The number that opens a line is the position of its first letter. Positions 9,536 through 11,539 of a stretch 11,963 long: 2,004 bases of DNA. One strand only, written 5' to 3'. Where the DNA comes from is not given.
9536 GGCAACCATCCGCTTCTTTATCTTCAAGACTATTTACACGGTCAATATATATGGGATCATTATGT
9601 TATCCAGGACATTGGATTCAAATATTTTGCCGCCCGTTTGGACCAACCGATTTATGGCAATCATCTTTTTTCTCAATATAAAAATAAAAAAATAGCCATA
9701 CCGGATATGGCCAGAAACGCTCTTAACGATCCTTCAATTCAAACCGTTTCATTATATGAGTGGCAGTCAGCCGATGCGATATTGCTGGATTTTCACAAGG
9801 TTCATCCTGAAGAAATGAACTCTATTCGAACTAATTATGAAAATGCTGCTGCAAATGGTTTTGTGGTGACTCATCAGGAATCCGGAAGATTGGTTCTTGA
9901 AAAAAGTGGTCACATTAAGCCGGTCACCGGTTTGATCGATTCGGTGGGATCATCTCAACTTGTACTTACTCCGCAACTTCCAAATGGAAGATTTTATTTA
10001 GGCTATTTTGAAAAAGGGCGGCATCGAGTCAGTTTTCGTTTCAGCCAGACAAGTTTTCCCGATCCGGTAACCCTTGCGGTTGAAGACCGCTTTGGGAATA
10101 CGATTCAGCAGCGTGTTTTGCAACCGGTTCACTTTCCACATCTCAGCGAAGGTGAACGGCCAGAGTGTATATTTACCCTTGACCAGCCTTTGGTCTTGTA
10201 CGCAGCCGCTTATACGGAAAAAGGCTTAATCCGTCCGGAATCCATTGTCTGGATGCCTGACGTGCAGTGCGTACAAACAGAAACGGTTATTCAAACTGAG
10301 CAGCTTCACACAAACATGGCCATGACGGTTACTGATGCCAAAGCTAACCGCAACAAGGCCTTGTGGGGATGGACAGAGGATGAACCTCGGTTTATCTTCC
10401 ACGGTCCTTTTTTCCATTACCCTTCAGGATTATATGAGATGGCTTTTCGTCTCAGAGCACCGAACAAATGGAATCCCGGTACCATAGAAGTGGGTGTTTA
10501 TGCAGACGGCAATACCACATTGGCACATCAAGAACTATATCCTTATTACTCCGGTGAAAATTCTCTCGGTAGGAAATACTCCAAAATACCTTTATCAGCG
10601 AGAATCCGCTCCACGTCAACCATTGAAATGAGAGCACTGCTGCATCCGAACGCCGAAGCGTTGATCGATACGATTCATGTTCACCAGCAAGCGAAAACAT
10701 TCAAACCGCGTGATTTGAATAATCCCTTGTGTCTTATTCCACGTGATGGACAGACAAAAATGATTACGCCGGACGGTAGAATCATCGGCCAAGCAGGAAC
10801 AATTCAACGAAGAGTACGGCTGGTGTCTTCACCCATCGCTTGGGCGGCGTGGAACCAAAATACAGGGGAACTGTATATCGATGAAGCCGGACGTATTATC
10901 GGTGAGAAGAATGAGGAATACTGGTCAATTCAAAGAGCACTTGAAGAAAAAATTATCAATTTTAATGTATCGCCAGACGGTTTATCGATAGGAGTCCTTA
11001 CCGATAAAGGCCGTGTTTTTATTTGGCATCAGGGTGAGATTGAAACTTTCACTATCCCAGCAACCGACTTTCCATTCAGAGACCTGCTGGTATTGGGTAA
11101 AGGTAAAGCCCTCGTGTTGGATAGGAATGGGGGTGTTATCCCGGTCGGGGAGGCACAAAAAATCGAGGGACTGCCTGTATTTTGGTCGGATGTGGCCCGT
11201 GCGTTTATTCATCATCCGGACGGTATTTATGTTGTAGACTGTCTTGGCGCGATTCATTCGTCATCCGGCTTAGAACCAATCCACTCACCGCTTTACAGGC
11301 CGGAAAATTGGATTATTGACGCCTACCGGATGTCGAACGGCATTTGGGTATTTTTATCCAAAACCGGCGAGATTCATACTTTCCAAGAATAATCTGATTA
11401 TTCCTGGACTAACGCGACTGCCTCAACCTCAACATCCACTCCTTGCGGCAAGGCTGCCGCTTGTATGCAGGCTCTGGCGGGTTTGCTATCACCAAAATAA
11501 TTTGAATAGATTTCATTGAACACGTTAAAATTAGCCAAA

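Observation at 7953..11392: Giant GT-C (ArnT/PMT-like) membrane glycosyltransferase fused to a beta-propeller-like extracytoplasmic domain, preceded by an overlapping Cys-rich micro-ORF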

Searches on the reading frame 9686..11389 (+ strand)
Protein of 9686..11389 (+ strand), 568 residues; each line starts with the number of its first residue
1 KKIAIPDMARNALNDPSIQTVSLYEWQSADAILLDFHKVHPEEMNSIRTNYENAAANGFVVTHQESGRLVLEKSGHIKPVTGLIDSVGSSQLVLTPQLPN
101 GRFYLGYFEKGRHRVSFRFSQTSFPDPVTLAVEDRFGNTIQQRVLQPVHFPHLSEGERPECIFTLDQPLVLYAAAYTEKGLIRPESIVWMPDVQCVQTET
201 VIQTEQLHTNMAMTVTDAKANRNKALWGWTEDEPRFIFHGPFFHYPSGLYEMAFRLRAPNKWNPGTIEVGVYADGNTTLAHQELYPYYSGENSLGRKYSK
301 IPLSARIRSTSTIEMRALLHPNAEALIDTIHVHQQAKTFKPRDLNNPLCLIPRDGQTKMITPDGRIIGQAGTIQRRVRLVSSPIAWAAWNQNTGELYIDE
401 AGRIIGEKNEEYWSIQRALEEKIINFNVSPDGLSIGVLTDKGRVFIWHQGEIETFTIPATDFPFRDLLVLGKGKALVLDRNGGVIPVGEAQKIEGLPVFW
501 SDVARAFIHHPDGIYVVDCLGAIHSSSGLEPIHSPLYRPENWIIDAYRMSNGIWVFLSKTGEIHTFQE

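Call 46: search_protein_representatives(alignment_id=A3)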
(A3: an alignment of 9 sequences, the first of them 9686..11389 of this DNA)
Query: 9 sequences, 562 profile positions. Proteins with E-value up to 0.001 (for the whole library): 891; up to 1e-10: 169; up to 1e-30: 16. The best 150 are listed.
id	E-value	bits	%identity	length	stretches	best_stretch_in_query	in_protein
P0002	2.4e-256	867.8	-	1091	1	1-562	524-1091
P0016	2.7e-237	804.9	-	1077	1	2-562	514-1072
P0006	1.1e-235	799.5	-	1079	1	1-562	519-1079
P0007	1.7e-231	785.7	-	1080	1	1-562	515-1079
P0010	6.0e-199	678.3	-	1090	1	15-562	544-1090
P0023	2.0e-154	531.3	-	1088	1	1-558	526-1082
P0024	4.5e-111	388.2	-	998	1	28-558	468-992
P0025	5.9e-108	377.9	-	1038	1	29-561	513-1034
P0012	7.8e-108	377.5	-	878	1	4-349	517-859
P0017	1.5e-91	323.7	-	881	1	191-562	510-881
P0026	4.9e-56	206.5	-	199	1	384-562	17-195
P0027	3.4e-54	200.4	-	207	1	357-562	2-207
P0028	6.8e-46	173.0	-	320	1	3-204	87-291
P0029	4.2e-39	150.6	-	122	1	443-562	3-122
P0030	3.7e-35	137.6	-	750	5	197-326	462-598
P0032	1.7e-26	109.0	-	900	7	465-533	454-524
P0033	1.1e-25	106.3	-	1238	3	199-329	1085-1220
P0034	2.2e-25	105.3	-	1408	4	211-332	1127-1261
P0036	3.4e-25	104.7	-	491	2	198-326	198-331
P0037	1.1e-23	99.8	-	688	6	461-528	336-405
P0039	2.6e-23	98.4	-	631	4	466-531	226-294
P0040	3.4e-23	98.1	-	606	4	200-331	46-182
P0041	4.2e-23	97.8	-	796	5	465-556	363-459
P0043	1.2e-22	96.3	-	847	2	198-324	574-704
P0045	7.4e-22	93.7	-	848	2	193-327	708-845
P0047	1.3e-21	92.8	-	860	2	208-326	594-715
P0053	4.2e-20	87.9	-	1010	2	200-328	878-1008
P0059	4.1e-18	81.3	-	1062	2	198-328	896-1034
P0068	5.1e-17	77.7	-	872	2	198-328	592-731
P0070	2.7e-16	75.3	-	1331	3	194-348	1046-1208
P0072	3.9e-16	74.8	-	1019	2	199-326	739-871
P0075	6.0e-16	74.1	-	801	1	344-560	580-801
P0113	1.3e-13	66.5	-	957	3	208-333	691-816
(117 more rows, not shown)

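Call 47: search_protein_families(library=pfam, proteins=[P0030, P0033, P0036, P0040, P0043, P0032, P0037, P0039, P0041, P0075], max_evalue=0.001)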
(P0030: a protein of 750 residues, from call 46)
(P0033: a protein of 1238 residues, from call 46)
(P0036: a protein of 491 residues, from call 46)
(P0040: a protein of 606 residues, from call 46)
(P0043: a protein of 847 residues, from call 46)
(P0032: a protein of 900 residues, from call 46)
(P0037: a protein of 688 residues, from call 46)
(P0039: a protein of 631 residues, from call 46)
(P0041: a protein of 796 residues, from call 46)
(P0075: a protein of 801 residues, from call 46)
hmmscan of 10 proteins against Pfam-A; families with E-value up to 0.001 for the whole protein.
P0030 (750 aa): 0 families

P0033 (1238 aa): 0 families

P0036 (491 aa): 0 families

P0040 (606 aa): 0 families

P0043 (847 aa): 1 family
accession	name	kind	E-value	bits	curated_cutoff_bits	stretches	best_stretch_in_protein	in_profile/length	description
PF10131.15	PTPS_related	-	0.00079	18.4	26.4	0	110-359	24-269/621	6-pyruvoyl-tetrahydropterin synthase related domain; membrane protein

P0032 (900 aa): 1 family
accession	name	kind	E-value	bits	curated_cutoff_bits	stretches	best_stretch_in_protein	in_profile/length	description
PF08486.15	SpoIID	-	1.6e-16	61.1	23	1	189-272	10-97/97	Stage II sporulation protein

P0037 (688 aa): 1 family
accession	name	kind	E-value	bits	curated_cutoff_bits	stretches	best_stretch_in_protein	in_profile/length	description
PF01551.29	Peptidase_M23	-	1.4e-21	76.9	28.7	1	78-176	2-96/96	Peptidase family M23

P0039 (631 aa): 1 family
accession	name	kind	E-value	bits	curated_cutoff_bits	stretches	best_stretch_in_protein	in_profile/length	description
PF01551.29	Peptidase_M23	-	1.6e-09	38.3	28.7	1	19-87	21-86/96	Peptidase family M23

P0041 (796 aa): 1 family
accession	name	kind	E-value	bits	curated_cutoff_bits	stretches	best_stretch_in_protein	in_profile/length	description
PF01551.29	Peptidase_M23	-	5.6e-19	68.6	28.7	1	82-180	4-89/96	Peptidase family M23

P0075 (801 aa): 1 family
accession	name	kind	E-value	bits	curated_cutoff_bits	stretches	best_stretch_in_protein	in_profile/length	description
PF13231.12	PMT_2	-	8e-12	46.1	26.1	1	147-296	2-160/160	Dolichyl-phosphate-mannose-protein mannosyltransferase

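Call 50: search_protein_families(library=pfam, proteins=[P0034, P0045, P0047, P0053, P0059, P0068, P0070, P0072, P0113], max_evalue=0.01)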
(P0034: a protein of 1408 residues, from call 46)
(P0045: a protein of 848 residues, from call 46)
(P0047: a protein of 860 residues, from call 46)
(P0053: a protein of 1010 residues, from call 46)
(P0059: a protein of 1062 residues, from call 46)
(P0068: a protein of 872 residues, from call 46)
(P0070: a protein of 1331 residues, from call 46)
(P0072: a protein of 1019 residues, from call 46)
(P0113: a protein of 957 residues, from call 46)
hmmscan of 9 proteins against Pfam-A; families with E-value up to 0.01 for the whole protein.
P0034 (1408 aa): 1 family
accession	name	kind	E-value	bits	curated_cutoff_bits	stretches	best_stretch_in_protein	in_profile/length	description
PF09852.15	DUF2079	-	7.8e-62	210.3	28.2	1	201-592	1-403/459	Predicted membrane protein (DUF2079)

P0045 (848 aa): 1 family
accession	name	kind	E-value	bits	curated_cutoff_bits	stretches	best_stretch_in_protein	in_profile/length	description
PF13231.12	PMT_2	-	0.0058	17.3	26.1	1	105-213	17-123/160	Dolichyl-phosphate-mannose-protein mannosyltransferase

P0047 (860 aa): 0 families

P0053 (1010 aa): 0 families

P0059 (1062 aa): 0 families

P0068 (872 aa): 0 families

P0070 (1331 aa): 0 families

P0072 (1019 aa): 0 families

P0113 (957 aa): 1 family
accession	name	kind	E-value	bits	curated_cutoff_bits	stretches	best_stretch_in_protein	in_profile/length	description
PF09852.15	DUF2079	-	6.6e-58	197.3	28.2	1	18-493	1-423/459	Predicted membrane protein (DUF2079)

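Call 56: search_protein_families(library=ncbifam, proteins=[P0037, P0032, P0041, P0030, P0036, P0040, P0075, P0043, P0053], max_evalue=0.01)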
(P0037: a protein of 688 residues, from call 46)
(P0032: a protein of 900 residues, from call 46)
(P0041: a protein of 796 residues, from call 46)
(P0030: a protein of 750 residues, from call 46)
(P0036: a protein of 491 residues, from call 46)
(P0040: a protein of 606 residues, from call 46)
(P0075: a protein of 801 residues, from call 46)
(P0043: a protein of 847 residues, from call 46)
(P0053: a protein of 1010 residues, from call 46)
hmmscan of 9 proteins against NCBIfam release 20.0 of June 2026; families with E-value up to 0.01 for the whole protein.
P0037 (688 aa): 10 families
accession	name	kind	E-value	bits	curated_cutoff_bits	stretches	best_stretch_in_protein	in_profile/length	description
NF053824.1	PdgNdpepShyC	equivalog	1.1e-12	47.6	700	1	74-175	291-388/429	peptidoglycan DD-endopeptidase ShyC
NF052336.1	PdgHdaseHSB100310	equivalog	1.5e-12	47.5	500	1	49-186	31-160/316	peptidoglycan hydrolase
NF052530.1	Heli_ShapePgp3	exception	4e-11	42.5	300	1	79-176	167-260/270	peptidoglycan metallopeptidase Pgp3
NF053825.1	PdgNdpepShyA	equivalog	8.3e-11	41.2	700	1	78-176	295-389/425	peptidoglycan DD-endopeptidase ShyA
NF050804.1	CellDivDipMCaul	equivalog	9e-10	38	900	1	54-169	508-615/634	cell division endopeptidase DipM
NF008652.0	PRK11649.1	equivalog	4.5e-09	35.5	341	1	78-179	312-409/439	murein DD-endopeptidase MepM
NF041208.1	celldiv_DipM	equivalog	1e-07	31.6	740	1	55-176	300-413/419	cell division endopeptidase DipM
NF001380.0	PRK00279.1-2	equivalog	0.0017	17.7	251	0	288-308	66-86/216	adenylate kinase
NF004799.0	PRK06148.1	subfamily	0.0034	15.4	1128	1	78-172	440-542/1015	hypothetical protein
NF001383.0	PRK00279.2-1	equivalog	0.0082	15.8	225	0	574-594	67-87/212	adenylate kinase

P0032 (900 aa): 2 families
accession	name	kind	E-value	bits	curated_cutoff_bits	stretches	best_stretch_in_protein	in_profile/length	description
TIGR02669.1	SpoIID_LytB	domain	1e-50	173.2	83.3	2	190-332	6-142/270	SpoIID/LytB domain-containing protein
TIGR02870.1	spore_II_D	equivalog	1.7e-37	129.3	234.75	2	189-401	71-283/338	stage II sporulation protein D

P0041 (796 aa): 10 families
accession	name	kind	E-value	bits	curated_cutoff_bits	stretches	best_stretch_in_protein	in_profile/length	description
NF052530.1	Heli_ShapePgp3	exception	2.2e-13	50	300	1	75-183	159-256/270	peptidoglycan metallopeptidase Pgp3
NF053825.1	PdgNdpepShyA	equivalog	9.1e-11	41.1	700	1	123-180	326-382/425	peptidoglycan DD-endopeptidase ShyA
NF008652.0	PRK11649.1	equivalog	3e-10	39.4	341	1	83-179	315-398/439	murein DD-endopeptidase MepM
NF053824.1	PdgNdpepShyC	equivalog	2e-08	33.6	700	1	124-181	327-383/429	peptidoglycan DD-endopeptidase ShyC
NF053738.1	S2SprSpoIIQBc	equivalog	1.7e-06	27.8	250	1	125-177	156-209/232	stage II sporulation protein SpoIIQ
NF041208.1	celldiv_DipM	equivalog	9e-06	25.2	740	1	83-181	321-407/419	cell division endopeptidase DipM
NF052529.1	PG_M23_Pgp6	exception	9.3e-06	24.5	600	1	125-180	367-421/452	peptidoglycan metallopeptidase Pgp6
NF050804.1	CellDivDipMCaul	equivalog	1.1e-05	24.5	900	1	83-177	530-612/634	cell division endopeptidase DipM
NF052336.1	PdgHdaseHSB100310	equivalog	4.4e-05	23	500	1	123-182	87-145/316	peptidoglycan hydrolase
NF040883.1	amid_act_ActS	equivalog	0.00021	20.6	375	1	123-183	167-225/242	amidase activator ActS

P0030 (750 aa): 1 family
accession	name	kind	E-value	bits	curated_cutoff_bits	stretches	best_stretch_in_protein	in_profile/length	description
NF053583.1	LAPAL_fam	equivalog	0.0019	17.7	60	1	161-282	120-244/292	LAPAL motif-containing putative phage structural protein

P0036 (491 aa): 0 families

P0040 (606 aa): 0 families

P0075 (801 aa): 3 families
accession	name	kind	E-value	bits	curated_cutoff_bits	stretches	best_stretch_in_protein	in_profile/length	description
NF046093.1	AZOBR_p60025_fam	subfamily_domain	0.00029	20.2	150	1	169-280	113-225/232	AZOBR_p60025 family cell surface glycopolymer formation protein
TIGR04154.1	archaeo_STT3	subfamily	0.0035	15.7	450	1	146-213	68-142/831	oligosaccharyl transferase, archaeosortase A system-associated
TIGR04370.1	glyco_rpt_poly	subfamily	0.0073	15.3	40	0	379-442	140-203/396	oligosaccharide repeat unit polymerase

P0043 (847 aa): 0 families

P0053 (1010 aa): 0 families

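Call 61: search_protein_families(library=pfam, alignment_id=A5, max_evalue=0.001)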
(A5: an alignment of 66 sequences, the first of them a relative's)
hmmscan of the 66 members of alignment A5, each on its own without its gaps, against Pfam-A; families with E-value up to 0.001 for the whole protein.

A. member 1, P0032 (900 aa): 1 family
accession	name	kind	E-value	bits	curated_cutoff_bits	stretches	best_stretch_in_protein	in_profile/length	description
PF08486.15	SpoIID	-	1.6e-16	61.1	23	1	189-272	10-97/97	Stage II sporulation protein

B. families by the number of members that match (of 66 scanned): 62 families (the first 25 are shown)
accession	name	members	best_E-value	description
PF01551.29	Peptidase_M23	9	6.8e-23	Peptidase family M23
PF01522.26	Polysacc_deac_1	3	1.8e-34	Polysaccharide deacetylase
PF19077.6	Big_13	3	1.7e-09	Bacterial Ig-like domain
PF07995.17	GSDH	2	2.1e-57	Glucose / Sorbosone dehydrogenase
PF23197.1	IG_AIR9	2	1.2e-32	AIR9 A9 domain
PF05345.18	He_PIG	2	2.2e-25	Putative Ig domain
PF06739.17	SBBP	2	5.6e-19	Beta-propeller repeat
PF16709.11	SCAB-Ig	2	1.3e-16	Ig domain of plant-specific actin-binding protein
PF08486.15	SpoIID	2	1.6e-16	Stage II sporulation protein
PF01510.30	Amidase_2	2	2.8e-16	N-acetylmuramoyl-L-alanine amidase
PF03734.19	YkuD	2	8.2e-15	L,D-transpeptidase catalytic domain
PF13529.12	Peptidase_C39_2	2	2.5e-12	Peptidase_C39 like family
PF05257.22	CHAP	2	3e-10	CHAP domain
PF00759.25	Glyco_hydro_9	1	1.1e-46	Glycosyl hydrolase family 9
PF14312.12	FG-GAP_2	1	9.4e-43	FG-GAP repeat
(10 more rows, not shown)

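Call 62: search_protein_families(library=pfam, alignment_id=A6, max_evalue=0.001)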
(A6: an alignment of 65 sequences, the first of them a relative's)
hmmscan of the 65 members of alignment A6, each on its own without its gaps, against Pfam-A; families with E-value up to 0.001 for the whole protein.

A. member 1, P0030 (750 aa): 0 families

B. families by the number of members that match (of 65 scanned): 12 families
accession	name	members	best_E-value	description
PF09852.15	DUF2079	3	7.8e-62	Predicted membrane protein (DUF2079)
PF13231.12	PMT_2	3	5.2e-12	Dolichyl-phosphate-mannose-protein mannosyltransferase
PF00082.27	Peptidase_S8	1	2.4e-59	Subtilase family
PF14323.11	GxGYxYP_C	1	5.7e-48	GxGYxYP putative glycoside hydrolase C-terminal domain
PF20958.2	GxGYxYP_N_3rd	1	1.4e-16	GxGYxYP third domain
PF07691.17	PA14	1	2.3e-16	PA14 domain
PF00932.25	LTD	1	3.2e-16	Lamin Tail Domain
PF20957.2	GxGYxYP_N_2nd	1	2.3e-12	GxGYxYP_N second domain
PF02018.23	CBM_4_9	1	1.1e-08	Carbohydrate binding domain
PF16216.10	GxGYxYP_N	1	1.6e-07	GxGYxYP_N 1st domain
PF03318.18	ETX_MTX2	1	4.4e-05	Clostridium epsilon toxin ETX/Bacillus mosquitocidal toxin MTX2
PF10131.15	PTPS_related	1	0.00079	6-pyruvoyl-tetrahydropterin synthase related domain; membrane protein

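Call 83: find_encoding_contigs(protein=P0025, flank=10000, max_places=1)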
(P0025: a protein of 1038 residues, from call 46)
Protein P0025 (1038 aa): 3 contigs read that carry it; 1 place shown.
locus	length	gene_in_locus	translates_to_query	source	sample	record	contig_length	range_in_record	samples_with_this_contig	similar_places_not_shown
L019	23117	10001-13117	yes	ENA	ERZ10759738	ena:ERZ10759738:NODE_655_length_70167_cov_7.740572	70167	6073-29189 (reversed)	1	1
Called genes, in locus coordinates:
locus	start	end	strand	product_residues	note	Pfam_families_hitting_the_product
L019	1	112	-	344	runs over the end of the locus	PF01209:Ubie_methyltran, PF13489:Methyltransf_23, PF03848:TehB (faint), PF05401:NodS (weak), PF08241:Methyltransf_11, PF08242:Methyltransf_12, PF13649:Methyltransf_25, PF13847:Methyltransf_31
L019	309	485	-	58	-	PF19451:DUF5989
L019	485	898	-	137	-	-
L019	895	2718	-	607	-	PF02543:Carbam_trans_N, PF16861:Carbam_trans_C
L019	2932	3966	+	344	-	PF10670:DUF4198 (faint), PF13620:CarboxypepD_reg (faint), PF20598:DUF6795 (faint), PF14686:fn3_3 (faint)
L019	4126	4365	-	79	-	-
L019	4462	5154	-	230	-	PF02517:Rce1-like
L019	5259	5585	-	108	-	-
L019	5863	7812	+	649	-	PF13522:GATase_6, PF13537:GATase_7, PF00733:Asn_synthase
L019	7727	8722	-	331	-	-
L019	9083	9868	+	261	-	-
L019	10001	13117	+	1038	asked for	-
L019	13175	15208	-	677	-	PF13385:Laminin_G_3, PF02210:Laminin_G_2 (faint), PF13385:Laminin_G_3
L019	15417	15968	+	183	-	PF07963:N_methyl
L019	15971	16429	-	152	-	-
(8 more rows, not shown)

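Call 98: find_homologous_proteins(query=P0041, max_evalue=1e-10)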
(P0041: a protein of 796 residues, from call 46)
Query P0041 (796 aa): 1802 proteins with E <= 1e-10 among 8000 candidates; the best 120 are listed.
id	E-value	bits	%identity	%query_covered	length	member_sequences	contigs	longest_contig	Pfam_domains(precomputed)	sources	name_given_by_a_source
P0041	0.0e+0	1848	100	100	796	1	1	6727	PF01551.30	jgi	jgi:peptidase M23-like protein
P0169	6.2e-186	638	49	63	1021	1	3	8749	PF01183.27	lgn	-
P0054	1.5e-170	587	48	65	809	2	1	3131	PF01183.27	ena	-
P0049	1.2e-152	528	50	58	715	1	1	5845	PF01522.27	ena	-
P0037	3.8e-147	510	50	68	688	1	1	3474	PF01551.30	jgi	jgi:hypothetical protein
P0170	3.1e-146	507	49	60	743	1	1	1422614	PF05257.23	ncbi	-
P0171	6.1e-136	473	46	55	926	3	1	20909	PF08486.16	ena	-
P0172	7.0e-136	473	47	61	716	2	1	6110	PF05257.23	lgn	-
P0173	9.1e-135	469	50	54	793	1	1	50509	PF01183.27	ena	-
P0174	5.5e-134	466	47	60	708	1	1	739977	PF05257.23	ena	-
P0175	4.7e-133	463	57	29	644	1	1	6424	PF00041.28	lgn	-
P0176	4.8e-133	463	51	56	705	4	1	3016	PF01522.27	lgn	-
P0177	1.3e-131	459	51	56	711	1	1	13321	PF01522.27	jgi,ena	-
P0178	5.3e-131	456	41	55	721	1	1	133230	-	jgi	jgi:hypothetical protein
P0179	4.8e-130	453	41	68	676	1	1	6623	PF01551.30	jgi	jgi:hypothetical protein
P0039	9.7e-128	446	46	75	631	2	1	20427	PF01551.30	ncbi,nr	ncbi:MAG TPA: M23 family metallopeptidase [Solirubrobacteraceae bacterium]|nr:M23 family metallopept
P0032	1.2e-96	343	41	62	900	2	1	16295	PF08486.16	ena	-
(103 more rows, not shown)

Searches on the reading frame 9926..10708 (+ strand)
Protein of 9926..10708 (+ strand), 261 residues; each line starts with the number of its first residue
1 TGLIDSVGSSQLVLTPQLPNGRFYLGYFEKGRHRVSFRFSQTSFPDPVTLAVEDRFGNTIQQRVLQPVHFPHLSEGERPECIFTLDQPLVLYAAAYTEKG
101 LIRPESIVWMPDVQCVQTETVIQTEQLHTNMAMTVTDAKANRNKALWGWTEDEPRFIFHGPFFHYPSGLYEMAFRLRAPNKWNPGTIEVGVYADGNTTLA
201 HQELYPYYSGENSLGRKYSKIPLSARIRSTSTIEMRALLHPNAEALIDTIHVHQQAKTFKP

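Call 63: predict_structure(alignment_id=A4)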
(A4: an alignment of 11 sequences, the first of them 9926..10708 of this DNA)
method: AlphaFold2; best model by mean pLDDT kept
length: 261 residues; sequences in the alignment: 11
mean_pLDDT: 86.8   pTM: 0.55
mean pLDDT of the five models: 86.8, 86.6, 83.5, 83.0, 82.8
residues with pLDDT >= 90: 144; 70-90: 95; 50-70: 19; < 50: 3
segments of 3 or more residues with pLDDT < 50: none
pLDDT, mean of each block of 10 residues (from residue 1): 66 72 90 91 90 95 94 87 93 93 90 69 86 93 93 87 79 94 89 86 86 87 89 90 94 75 41
secondary structure, 60 per line:
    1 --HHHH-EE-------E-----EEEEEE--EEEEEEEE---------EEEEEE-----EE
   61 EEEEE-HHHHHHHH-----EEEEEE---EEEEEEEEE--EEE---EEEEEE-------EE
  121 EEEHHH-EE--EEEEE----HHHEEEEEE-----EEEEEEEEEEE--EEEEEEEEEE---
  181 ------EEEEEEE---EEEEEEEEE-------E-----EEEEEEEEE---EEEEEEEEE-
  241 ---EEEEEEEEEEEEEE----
elements in order: H3-6 E23-28 E31-38 E48-53 E59-65 H67-74 E80-85 E89-97 E100-102 E106-111 E119-123 E132-136 E144-149 E155-165 E168-177 E187-193 E197-205 E219-227 E231-239 E244-257
